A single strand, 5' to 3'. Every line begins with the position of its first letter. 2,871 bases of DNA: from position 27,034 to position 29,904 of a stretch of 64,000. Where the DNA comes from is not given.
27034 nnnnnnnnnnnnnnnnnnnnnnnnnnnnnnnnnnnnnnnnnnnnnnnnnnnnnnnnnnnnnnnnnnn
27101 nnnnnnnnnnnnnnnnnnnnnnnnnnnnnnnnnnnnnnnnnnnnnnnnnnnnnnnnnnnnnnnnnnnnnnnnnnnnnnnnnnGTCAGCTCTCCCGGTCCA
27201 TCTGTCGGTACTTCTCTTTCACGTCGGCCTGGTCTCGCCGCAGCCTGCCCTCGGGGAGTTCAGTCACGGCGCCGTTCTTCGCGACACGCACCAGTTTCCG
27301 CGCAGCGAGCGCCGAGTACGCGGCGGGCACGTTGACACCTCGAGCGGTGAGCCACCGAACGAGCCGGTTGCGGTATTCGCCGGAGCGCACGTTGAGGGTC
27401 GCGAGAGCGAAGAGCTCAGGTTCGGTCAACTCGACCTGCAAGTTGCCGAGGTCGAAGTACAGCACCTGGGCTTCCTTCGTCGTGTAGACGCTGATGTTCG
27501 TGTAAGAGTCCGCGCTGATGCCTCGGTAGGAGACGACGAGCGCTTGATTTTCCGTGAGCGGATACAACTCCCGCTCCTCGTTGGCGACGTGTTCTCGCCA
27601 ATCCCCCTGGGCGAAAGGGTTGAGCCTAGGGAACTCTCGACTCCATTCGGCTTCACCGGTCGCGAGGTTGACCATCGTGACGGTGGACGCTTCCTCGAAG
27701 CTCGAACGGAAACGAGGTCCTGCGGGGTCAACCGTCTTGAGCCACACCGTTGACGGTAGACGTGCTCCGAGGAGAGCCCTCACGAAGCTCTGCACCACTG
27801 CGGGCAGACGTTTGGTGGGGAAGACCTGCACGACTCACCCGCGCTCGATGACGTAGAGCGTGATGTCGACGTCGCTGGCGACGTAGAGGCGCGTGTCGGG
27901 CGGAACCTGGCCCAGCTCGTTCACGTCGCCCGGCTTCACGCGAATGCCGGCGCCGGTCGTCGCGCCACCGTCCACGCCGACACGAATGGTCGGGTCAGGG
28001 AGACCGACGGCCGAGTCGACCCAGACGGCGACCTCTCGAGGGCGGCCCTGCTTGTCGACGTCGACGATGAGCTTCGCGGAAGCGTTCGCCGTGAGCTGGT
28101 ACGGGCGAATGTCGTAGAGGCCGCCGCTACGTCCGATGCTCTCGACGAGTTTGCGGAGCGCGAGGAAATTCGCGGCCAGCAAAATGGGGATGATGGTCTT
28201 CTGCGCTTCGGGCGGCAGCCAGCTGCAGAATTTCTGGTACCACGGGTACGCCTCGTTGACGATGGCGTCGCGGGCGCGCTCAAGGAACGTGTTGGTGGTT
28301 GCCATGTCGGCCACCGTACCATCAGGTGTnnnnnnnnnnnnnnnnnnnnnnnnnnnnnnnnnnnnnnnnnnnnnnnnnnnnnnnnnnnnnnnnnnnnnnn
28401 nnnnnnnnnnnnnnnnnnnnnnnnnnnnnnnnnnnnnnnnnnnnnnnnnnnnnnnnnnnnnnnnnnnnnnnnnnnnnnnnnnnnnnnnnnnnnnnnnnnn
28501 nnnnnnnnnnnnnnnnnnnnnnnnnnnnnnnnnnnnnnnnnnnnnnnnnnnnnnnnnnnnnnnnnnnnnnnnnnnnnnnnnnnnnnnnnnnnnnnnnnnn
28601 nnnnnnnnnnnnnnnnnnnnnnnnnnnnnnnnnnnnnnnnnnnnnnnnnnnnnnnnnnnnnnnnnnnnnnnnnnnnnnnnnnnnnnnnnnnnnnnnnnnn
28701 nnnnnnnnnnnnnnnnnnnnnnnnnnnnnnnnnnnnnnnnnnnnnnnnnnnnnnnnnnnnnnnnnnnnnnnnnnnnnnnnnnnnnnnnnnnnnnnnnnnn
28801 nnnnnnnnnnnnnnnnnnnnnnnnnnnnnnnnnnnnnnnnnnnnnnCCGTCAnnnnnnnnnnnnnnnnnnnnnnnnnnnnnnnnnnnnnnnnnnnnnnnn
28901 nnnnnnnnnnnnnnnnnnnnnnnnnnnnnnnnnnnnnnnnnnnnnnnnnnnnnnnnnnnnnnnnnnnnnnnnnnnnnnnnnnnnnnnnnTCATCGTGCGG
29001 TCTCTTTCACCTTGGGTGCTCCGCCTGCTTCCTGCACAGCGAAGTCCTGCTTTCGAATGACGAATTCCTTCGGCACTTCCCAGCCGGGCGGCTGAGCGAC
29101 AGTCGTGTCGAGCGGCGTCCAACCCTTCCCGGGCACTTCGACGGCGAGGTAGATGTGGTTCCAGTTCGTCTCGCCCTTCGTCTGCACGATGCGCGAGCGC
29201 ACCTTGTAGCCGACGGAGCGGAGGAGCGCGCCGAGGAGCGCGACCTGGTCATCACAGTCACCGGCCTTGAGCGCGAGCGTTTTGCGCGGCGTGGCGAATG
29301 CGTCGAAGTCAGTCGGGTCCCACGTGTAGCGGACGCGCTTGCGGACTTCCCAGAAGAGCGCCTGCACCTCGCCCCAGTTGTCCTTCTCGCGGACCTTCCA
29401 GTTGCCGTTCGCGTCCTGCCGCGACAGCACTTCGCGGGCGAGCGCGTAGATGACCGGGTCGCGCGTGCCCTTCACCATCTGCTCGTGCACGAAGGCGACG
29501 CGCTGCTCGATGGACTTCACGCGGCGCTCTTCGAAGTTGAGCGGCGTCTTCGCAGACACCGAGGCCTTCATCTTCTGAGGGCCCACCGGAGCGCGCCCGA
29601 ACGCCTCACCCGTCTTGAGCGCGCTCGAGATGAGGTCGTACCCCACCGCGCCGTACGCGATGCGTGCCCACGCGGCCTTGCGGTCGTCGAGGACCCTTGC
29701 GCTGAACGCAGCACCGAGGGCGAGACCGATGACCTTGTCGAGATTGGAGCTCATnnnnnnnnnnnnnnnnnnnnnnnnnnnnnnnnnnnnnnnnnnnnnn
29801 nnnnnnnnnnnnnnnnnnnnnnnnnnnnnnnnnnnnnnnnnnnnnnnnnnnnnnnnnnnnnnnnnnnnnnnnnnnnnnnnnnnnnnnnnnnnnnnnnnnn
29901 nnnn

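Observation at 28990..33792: Polyvalent-protein-like cluster: transglutaminase-like peptidase plus two paralogous multidomain proteins (GNAT-like, repeat modules, RadC/JAB)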

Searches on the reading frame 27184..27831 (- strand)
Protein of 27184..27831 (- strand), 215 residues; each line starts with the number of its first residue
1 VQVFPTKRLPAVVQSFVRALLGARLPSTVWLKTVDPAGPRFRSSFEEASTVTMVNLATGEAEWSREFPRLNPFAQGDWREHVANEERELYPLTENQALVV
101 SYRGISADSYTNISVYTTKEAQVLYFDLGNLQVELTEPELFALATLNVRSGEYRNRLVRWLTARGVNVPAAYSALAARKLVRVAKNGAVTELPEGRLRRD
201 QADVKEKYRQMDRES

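Call 3: search_protein_families(library=pfam, proteins=[window:27184-27831:-], max_evalue=0.1)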
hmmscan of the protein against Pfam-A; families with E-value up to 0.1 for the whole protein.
window:27184-27831:- (215 aa): 0 families

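Call 4: search_protein_families(library=phrogs, proteins=[window:27184-27831:-], max_evalue=0.01)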
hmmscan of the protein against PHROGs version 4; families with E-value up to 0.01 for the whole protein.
window:27184-27831:- (215 aa): 0 families

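Call 87: search_protein_families(library=ncbifam, proteins=[window:27184-27831:-], max_evalue=0.01)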
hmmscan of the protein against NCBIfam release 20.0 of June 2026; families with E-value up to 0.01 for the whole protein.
window:27184-27831:- (215 aa): 0 families
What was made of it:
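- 27184..28314 (-): g159 and g215: two unknown genes that follow the cassette in the same order in relatives. No family hits (calls 3, 4, 87).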

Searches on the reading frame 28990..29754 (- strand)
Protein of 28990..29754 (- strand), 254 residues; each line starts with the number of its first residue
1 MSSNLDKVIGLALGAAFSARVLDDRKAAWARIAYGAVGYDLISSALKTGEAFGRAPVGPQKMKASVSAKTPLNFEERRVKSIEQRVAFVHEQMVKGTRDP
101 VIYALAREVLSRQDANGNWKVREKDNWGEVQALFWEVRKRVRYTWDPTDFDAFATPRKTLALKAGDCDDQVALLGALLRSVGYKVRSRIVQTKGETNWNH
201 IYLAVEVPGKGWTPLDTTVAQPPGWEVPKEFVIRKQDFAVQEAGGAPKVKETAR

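Call 3: search_protein_families(library=pfam, proteins=[window:28990-29754:-], max_evalue=0.1)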
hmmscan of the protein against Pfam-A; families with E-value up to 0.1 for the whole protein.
window:28990-29754:- (254 aa): 5 families
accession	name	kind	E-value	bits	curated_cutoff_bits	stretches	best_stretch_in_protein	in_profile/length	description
PF01841.26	Transglut_core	-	9.2e-11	42.4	23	1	123-216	11-107/108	Transglutaminase-like superfamily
PF04473.18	DUF553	-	0.016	15.1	20.5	1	149-212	46-109/140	Transglutaminase-like domain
PF12386.14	Peptidase_C71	-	0.026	14.8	22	1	128-203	18-94/149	Pseudomurein endo-isopeptidase Pei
PF03450.22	CO_deh_flav_C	-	0.073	13.7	25.5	0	13-42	16-44/102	CO dehydrogenase flavoprotein C-terminal domain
PF00797.23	Acetyltransf_2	-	0.088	13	22.8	0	165-212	47-100/240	N-acetyltransferase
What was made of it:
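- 28990..29754 (-): A: 254-aa transglutaminase-like Cys peptidase (core 29107-29388), the best-conserved gene of the cassette. Transglut_core 9.2e-11 (call 3).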

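Call 4: search_protein_families(library=phrogs, proteins=[window:28990-29754:-], max_evalue=0.01)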
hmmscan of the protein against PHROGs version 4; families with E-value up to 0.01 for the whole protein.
window:28990-29754:- (254 aa): 0 families

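Call 47: search_solved_structures(query=window:28990-29754:-, max_evalue=0.1, show_alignments=2)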
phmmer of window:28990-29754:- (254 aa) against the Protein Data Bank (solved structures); distinct sequences matched with E-value up to 0.1: 1.
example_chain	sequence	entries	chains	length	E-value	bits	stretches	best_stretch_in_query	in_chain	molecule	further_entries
8k51_B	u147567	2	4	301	0.037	16.6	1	163-213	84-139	arylamine N-acyltransferase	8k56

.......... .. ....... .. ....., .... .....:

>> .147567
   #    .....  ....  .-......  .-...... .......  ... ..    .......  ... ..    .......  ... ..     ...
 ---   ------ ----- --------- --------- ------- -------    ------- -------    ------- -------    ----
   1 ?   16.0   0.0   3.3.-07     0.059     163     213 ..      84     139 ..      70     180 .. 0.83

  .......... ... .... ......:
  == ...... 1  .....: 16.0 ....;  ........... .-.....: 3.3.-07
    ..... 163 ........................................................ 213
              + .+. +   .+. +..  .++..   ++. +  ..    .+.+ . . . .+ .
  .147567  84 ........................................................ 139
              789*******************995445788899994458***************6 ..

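Call 48: search_dna_similar(query=window:28990-29754:-, collection=phages, mode=protein, max_evalue=0.001, max_rows=25)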
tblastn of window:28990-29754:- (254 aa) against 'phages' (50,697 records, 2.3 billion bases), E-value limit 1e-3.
Records with a match: 2; places in all: 2; records where one place covers at least 80% of the query: 0.
Best place of each record, by identity: <60% 2.
By first word of the organism name: Salisaeta 2.
By host as written in the record: Salisaeta sp. SP9-1 2.
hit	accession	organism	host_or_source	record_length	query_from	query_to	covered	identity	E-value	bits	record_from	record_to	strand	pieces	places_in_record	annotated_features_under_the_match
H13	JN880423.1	Salisaeta icosahedral phage 1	Salisaeta sp. SP9-1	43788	134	224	36%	30.4%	5e-7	56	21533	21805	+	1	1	gp34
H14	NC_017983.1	Salisaeta icosahedral phage 1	Salisaeta sp. SP9-1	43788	134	224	36%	30.4%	5e-7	56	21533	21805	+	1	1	gp34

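Call 54: get_annotated_region(hit=H13, flank=12000)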
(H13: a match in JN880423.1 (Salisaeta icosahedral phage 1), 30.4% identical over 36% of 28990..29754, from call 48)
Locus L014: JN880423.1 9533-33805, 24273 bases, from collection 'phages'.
description: Salisaeta icosahedral phage 1, complete genome.
organism: Salisaeta icosahedral phage 1 (NCBI taxid 1183239)
taxonomy: Viruses
host: Salisaeta sp. SP9-1; source: -; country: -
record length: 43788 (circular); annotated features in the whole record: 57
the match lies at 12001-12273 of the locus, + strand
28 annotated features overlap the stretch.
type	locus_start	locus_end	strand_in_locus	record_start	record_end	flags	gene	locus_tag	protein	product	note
CDS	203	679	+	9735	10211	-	-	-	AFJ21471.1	hypothetical protein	ORF 16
CDS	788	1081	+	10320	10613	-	-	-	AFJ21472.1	hypothetical protein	ORF 17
CDS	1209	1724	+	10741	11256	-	-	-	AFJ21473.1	hypothetical protein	ORF 18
CDS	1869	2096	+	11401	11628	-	-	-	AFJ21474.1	hypothetical protein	ORF 19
CDS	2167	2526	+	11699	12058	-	-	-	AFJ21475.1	hypothetical protein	ORF 20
CDS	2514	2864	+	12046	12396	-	-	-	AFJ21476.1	hypothetical protein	ORF 21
CDS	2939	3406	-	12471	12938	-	-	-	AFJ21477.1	hypothetical protein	ORF 22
CDS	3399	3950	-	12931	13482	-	-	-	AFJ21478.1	hypothetical protein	ORF 23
CDS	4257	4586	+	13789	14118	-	-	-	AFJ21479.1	hypothetical protein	ORF 24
CDS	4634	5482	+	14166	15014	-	-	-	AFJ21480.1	hypothetical protein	ORF 25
CDS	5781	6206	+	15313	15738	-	-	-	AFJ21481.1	hypothetical protein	ORF 26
CDS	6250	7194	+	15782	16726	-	-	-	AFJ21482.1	hypothetical protein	ORF 27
CDS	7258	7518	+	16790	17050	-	-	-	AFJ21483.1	hypothetical protein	ORF 28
CDS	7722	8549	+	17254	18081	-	-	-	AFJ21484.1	hypothetical protein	ORF 29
CDS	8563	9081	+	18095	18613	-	-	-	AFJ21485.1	hypothetical protein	ORF 30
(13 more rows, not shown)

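Call 79: find_homologous_proteins(query=window:28990-29754:-, max_evalue=0.001)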
Query window:28990-29754:- (254 aa): 67 proteins with E <= 0.001 among 2641 candidates.
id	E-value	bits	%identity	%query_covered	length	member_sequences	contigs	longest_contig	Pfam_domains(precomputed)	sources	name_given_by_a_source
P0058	3.1e-166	569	100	100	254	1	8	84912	PF01841.26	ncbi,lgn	-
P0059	9.9e-139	479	83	98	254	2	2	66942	PF01841.26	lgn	-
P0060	1.8e-135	468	84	98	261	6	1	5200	PF01841.26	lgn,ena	-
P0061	8.9e-131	453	77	100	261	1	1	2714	PF01841.26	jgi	jgi:hypothetical protein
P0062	4.8e-120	418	73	98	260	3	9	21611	PF01841.26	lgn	-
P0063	3.1e-97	343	66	97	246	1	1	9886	PF01841.26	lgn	-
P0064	2.1e-89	317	60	95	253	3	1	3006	PF01841.26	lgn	-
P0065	4.7e-89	316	59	97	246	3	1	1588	PF01841.26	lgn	-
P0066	1.9e-88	314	59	97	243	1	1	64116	PF01841.26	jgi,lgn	jgi:transglutaminase-like putative cysteine protease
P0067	2.8e-88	314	63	91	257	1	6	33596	PF01841.26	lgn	-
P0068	3.6e-88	313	61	93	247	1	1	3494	PF01841.26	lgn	-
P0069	1.8e-87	311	60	93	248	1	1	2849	PF01841.26,PF04473.19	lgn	-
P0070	2.1e-87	311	59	97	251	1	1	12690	PF01841.26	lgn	-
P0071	8.2e-87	309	60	95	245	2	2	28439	PF01841.26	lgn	-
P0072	9.1e-86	305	60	97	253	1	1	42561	PF01841.26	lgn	-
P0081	5.1e-83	296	56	95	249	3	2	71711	PF01841.26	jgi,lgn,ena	jgi:transglutaminase-like putative cysteine protease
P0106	1.4e-73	265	52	95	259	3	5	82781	PF01841.26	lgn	-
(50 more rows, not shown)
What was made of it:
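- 28990..29754 (-): 67 relatives in all, about 60 of them at >=50% identity and all single-domain (call 79).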

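Call 80: find_encoding_contigs(protein=P0106, flank=10000, max_places=1)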
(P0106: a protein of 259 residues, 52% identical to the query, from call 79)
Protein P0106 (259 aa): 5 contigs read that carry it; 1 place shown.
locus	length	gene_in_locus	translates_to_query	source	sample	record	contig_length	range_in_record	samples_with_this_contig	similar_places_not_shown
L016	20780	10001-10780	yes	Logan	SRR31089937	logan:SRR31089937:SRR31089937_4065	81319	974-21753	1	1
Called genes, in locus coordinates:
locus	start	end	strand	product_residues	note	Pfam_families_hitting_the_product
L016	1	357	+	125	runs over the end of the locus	-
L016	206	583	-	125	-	-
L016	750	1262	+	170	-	PF13392:HNH_3 (weak)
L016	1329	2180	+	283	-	PF01935:DUF87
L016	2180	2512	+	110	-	-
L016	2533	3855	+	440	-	-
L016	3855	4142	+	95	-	-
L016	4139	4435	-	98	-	-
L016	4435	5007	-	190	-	-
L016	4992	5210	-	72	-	-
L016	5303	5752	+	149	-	-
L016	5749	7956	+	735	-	-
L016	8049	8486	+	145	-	-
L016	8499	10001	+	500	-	-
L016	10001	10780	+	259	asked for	PF01841:Transglut_core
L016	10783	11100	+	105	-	-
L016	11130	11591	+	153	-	-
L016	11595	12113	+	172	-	-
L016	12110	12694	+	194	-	-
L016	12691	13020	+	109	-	-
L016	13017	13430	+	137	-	-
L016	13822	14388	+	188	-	-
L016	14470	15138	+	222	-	-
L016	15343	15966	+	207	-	-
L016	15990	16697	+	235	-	-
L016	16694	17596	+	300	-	-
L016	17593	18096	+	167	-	-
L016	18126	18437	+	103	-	-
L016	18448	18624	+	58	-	-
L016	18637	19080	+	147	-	-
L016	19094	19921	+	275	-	-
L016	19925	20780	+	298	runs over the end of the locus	-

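Call 81: find_encoding_contigs(protein=P0081, flank=10000, max_places=1)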
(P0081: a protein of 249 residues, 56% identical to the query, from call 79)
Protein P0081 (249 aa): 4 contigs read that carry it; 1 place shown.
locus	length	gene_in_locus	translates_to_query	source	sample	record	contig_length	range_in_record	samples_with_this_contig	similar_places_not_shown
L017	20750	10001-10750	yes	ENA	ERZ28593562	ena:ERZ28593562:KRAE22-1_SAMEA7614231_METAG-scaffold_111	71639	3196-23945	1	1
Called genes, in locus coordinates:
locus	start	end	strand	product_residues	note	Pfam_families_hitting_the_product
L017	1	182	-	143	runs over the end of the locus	-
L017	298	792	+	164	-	PF13392:HNH_3 (weak)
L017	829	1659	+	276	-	PF10412:TrwB_AAD_bind (faint), PF01935:DUF87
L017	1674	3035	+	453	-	-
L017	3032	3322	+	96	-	-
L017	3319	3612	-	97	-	-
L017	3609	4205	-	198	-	-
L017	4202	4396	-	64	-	-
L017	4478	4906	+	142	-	-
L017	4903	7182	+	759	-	-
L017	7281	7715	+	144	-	-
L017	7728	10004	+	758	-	PF04002:RadC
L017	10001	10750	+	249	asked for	PF01841:Transglut_core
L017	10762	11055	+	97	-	-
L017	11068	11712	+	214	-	-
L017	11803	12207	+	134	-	-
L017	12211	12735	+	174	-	-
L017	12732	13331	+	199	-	-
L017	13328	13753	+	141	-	PF19197:DUF5872 (weak)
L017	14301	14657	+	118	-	-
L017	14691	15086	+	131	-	-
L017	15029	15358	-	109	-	-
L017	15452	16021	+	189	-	-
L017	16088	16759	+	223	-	-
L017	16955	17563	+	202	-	-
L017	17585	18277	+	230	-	-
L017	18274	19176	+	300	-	-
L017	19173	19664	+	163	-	-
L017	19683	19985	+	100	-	-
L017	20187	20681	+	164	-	-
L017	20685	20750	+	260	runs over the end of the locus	-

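Call 87: search_protein_families(library=ncbifam, proteins=[window:28990-29754:-], max_evalue=0.01)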
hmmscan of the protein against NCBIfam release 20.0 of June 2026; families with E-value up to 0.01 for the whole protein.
window:28990-29754:- (254 aa): 0 families

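Call 88: search_protein_families(library=padloc, proteins=[window:28990-29754:-], max_evalue=0.01)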
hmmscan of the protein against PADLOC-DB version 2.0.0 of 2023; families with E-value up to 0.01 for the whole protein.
window:28990-29754:- (254 aa): 0 families

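Call 91: find_related_loci(query=window:28990-29754:-, collection=genome_contigs, flank=6000)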
Query window:28990-29754:- (254 aa) in genome_contigs; peptide patterns used: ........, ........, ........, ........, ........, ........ (x = any residue, [..] = any of these).
266 stretches matched a pattern; 2 encode a relative of the query (tblastn E <= 1e-3); 2 distinct loci.
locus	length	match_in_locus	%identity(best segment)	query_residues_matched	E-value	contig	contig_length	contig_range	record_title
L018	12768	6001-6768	53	1-249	3e-82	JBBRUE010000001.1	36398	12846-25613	MAG: Myxococcales bacterium isolate La3_concoct.158 La3_concoct.158_K_3286431_L_36398_cov_17.2907, whole genome shotgun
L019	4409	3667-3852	32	55-127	2e-6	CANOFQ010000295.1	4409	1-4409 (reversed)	MAG TPA_asm: uncultured bacterium isolate SRR13921780_bin.59_metawrap_v1.3_MAG genome assembly, contig: NODE.25871_lengt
